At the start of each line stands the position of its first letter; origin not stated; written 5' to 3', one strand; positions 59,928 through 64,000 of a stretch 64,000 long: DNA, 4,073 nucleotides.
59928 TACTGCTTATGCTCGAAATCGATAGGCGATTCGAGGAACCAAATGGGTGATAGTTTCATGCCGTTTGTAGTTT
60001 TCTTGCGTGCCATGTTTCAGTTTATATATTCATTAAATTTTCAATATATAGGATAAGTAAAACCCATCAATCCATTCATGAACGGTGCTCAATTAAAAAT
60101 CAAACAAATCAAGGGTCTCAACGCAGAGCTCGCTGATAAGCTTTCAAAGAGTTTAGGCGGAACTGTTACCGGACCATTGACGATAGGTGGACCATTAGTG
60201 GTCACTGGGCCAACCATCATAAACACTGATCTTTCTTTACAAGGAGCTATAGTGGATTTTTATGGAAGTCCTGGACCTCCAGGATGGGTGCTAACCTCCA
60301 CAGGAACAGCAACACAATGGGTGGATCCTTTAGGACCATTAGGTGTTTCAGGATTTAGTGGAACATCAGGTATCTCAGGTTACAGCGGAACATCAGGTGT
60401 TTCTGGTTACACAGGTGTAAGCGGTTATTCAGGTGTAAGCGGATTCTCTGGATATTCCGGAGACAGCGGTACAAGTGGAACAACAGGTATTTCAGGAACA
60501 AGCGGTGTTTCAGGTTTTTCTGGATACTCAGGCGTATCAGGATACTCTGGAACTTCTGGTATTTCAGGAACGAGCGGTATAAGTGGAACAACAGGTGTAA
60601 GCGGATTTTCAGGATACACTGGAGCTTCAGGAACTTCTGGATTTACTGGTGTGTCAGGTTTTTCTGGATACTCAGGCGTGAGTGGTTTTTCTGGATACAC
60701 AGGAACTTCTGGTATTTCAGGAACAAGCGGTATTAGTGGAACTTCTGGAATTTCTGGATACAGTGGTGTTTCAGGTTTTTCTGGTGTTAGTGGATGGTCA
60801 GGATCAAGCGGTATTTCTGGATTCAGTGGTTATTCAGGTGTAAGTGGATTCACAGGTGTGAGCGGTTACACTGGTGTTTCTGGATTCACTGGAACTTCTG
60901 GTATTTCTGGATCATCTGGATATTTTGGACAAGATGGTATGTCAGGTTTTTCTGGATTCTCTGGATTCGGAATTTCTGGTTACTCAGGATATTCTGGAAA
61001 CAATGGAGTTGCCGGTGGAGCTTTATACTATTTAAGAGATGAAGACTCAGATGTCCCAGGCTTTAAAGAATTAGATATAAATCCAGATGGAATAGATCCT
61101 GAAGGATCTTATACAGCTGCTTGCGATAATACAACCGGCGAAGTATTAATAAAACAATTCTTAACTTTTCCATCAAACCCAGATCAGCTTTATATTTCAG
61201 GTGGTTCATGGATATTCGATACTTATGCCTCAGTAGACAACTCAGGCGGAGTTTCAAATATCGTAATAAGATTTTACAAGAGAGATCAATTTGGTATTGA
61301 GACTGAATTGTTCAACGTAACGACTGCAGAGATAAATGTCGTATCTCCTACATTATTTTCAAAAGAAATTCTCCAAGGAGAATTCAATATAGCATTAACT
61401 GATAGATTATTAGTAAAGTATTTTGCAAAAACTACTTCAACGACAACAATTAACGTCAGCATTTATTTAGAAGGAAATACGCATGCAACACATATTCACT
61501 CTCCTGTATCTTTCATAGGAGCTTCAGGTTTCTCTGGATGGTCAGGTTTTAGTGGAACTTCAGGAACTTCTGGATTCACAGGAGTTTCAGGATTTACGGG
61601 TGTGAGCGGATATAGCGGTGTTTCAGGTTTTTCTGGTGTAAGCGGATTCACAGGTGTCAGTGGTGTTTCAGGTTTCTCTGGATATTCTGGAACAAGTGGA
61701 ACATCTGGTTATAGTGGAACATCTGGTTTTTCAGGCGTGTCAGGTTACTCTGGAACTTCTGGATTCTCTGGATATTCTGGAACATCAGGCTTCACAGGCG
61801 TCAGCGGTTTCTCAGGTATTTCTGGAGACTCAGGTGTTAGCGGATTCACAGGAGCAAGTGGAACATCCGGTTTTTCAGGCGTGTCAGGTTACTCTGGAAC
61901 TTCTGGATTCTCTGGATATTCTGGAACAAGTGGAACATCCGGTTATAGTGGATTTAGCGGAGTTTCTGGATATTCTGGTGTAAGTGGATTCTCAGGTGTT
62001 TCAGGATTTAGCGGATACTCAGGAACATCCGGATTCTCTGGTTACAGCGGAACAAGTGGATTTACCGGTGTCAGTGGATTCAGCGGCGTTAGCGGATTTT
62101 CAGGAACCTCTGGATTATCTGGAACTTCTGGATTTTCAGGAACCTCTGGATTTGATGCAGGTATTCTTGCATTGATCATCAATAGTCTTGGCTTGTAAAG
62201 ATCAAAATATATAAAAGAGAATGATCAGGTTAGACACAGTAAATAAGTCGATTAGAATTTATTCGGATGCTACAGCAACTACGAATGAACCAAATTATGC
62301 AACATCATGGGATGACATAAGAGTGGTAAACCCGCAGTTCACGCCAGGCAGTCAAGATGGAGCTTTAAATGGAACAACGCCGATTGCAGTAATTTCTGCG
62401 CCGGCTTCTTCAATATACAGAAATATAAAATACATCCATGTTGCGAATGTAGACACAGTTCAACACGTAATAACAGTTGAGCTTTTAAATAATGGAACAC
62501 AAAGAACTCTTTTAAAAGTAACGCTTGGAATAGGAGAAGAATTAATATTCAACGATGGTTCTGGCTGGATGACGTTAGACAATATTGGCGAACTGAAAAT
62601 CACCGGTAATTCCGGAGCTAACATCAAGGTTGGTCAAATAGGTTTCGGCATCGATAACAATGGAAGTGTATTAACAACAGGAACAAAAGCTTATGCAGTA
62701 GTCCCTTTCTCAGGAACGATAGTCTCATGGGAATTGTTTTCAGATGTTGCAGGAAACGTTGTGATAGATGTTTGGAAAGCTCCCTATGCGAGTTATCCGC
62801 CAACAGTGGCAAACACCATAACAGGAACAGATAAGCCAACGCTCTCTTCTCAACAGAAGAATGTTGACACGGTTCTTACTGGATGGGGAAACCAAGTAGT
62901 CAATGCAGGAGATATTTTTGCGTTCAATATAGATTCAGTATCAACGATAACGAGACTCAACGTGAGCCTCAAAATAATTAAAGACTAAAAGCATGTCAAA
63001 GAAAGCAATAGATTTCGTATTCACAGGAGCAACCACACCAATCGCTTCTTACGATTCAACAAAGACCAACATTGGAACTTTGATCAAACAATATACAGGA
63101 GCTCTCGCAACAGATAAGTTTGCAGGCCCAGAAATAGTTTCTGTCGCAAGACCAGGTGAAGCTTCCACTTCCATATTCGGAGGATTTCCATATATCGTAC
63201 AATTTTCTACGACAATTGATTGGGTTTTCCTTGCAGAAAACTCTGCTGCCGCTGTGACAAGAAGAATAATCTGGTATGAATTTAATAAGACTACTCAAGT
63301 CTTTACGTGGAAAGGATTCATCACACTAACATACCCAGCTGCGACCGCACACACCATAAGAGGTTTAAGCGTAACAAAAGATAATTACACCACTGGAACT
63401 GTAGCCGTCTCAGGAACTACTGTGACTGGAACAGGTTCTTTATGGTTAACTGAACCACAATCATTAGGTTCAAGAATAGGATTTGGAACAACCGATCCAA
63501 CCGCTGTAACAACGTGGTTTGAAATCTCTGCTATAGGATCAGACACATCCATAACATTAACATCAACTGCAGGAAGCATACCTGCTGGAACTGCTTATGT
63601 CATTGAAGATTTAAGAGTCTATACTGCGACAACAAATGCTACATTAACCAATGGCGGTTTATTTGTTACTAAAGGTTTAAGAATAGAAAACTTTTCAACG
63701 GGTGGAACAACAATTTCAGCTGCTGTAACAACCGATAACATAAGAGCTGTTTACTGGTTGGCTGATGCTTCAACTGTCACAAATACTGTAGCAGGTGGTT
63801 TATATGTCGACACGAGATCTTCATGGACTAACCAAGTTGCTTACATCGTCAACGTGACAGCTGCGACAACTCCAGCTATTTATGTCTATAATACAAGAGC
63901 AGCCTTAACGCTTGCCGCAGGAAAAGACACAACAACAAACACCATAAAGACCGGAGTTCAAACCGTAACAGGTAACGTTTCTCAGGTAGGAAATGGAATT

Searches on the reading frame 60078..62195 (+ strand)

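Call 10: search_protein_families(library=phrogs, proteins=[window:60078-62195:+], max_evalue=0.001)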
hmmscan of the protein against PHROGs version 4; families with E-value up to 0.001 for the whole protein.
window:60078-62195:+ (706 aa): 35 families (the best 25 are shown)
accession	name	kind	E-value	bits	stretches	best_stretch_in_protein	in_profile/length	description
phrog_5073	-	tail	1.3e-77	263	6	535-638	264-367/519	tail fiber protein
phrog_6320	-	tail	5.4e-71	241.4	4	481-596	98-213/745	tail fiber protein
phrog_8745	-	tail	4.2e-49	167.9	4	422-597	1366-1502/1803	tail fiber protein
phrog_26246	-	tail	1.7e-45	156.7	4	558-684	85-208/329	tail protein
phrog_1806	-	tail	1.4e-41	143.6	4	82-207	108-237/276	collagen like minor tail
phrog_30509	-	tail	5.9e-40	138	6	467-565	22-119/254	collagen like minor tail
phrog_819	-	tail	2.7e-38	132.8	2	45-296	460-731/1024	tail protein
phrog_18350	-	tail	1.9e-32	114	4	481-585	99-198/253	tail fiber protein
phrog_366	-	tail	2.3e-32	114.1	4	78-154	307-383/474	tail fiber protein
phrog_3420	-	unknown function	4.1e-31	108.4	2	55-313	82-381/929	-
phrog_26346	-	unknown function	1.4e-29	104.3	5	538-636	171-270/659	-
phrog_29268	-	unknown function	9.5e-29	101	4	86-212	406-532/653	-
phrog_38766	-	head and packaging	8.8e-25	88.2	6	471-596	53-173/478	virion structural protein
phrog_28263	-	tail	1.1e-23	83.6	2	72-313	500-774/1400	tail fiber protein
phrog_36982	-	unknown function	2.3e-23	83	2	32-313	344-623/944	-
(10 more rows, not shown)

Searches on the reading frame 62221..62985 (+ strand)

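Call 68: search_protein_families(library=phrogs, proteins=[window:62221-62985:+], max_evalue=0.001)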
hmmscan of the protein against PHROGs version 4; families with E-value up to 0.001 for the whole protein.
window:62221-62985:+ (255 aa): 2 families
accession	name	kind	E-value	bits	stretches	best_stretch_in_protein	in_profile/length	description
phrog_35197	-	unknown function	1.5e-22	81.3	1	137-254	73-189/190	-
phrog_10330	-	head and packaging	1.3e-18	68.7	1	142-252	125-237/239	virion structural protein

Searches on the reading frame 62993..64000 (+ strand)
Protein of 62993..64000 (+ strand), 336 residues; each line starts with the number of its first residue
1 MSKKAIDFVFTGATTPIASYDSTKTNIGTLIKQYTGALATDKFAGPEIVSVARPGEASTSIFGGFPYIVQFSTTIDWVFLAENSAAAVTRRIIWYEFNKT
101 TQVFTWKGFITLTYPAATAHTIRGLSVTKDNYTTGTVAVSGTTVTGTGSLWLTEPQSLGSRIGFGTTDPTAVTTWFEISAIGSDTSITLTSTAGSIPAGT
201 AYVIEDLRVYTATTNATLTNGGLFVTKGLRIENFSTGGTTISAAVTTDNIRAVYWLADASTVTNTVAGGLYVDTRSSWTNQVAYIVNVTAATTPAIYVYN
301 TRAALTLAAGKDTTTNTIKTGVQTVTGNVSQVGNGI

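Call 11: search_protein_families(library=phrogs, proteins=[window:62993-64000:+], max_evalue=0.001)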
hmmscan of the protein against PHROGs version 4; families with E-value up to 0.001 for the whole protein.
window:62993-64000:+ (336 aa): 1 family
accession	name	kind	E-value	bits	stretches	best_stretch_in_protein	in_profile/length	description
phrog_1591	-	tail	3.2e-06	27.7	1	132-209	4-80/484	tail fiber protein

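Call 88: search_protein_families(library=pfam, proteins=[window:62993-64000:+], max_evalue=0.001)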
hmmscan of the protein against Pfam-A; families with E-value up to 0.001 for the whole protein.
window:62993-64000:+ (336 aa): 0 families
